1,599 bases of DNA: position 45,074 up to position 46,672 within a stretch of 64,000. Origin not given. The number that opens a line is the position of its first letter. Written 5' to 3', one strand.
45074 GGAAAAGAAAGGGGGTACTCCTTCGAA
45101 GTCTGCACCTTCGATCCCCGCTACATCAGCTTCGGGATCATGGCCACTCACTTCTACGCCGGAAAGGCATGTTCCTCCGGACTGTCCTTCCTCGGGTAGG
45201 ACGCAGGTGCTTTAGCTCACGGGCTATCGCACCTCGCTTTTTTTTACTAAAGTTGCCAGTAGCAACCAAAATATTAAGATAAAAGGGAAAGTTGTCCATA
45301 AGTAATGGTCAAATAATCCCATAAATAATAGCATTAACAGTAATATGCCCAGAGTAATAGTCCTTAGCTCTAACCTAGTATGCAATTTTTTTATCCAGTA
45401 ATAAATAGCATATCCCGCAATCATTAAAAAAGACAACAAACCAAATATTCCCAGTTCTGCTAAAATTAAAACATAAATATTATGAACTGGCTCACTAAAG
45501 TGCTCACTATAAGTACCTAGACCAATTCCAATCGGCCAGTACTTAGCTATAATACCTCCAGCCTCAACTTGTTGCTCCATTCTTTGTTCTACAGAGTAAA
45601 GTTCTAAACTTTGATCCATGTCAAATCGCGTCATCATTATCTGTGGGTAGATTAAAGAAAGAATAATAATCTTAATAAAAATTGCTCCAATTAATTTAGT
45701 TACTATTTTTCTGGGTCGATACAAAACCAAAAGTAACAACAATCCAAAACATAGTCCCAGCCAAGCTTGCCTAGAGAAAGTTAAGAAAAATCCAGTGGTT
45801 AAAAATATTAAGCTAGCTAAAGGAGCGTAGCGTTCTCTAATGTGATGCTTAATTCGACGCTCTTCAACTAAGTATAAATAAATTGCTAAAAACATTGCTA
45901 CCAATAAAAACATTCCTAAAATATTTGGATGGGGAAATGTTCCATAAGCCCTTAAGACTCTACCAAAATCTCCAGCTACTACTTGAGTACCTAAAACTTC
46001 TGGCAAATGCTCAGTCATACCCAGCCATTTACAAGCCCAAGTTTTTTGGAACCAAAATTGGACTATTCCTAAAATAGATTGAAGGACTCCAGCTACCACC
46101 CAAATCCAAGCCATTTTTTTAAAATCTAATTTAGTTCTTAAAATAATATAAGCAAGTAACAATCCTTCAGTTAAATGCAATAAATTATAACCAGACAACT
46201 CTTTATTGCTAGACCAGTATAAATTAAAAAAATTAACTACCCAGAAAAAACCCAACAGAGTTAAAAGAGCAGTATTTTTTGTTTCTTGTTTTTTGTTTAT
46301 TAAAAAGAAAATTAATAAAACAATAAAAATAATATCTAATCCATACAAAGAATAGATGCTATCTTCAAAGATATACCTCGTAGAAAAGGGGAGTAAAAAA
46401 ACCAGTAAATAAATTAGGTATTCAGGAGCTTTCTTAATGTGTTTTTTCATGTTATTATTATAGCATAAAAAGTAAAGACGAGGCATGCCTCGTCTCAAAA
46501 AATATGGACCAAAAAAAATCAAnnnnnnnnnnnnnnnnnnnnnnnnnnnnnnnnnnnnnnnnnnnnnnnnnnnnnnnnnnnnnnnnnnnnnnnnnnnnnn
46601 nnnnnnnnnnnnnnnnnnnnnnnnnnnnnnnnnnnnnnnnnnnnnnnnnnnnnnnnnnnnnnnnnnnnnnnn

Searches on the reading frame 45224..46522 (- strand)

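Call 59: search_protein_families(library=pfam, proteins=[window:45224-46522:-], max_evalue=0.000001)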
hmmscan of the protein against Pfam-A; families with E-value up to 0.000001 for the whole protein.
window:45224-46522:- (432 aa): 1 family
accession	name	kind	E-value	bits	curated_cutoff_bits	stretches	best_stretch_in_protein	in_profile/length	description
PF04932.20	Wzy_C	-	5.7e-14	52.6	31.7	1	237-366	2-149/149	O-Antigen ligase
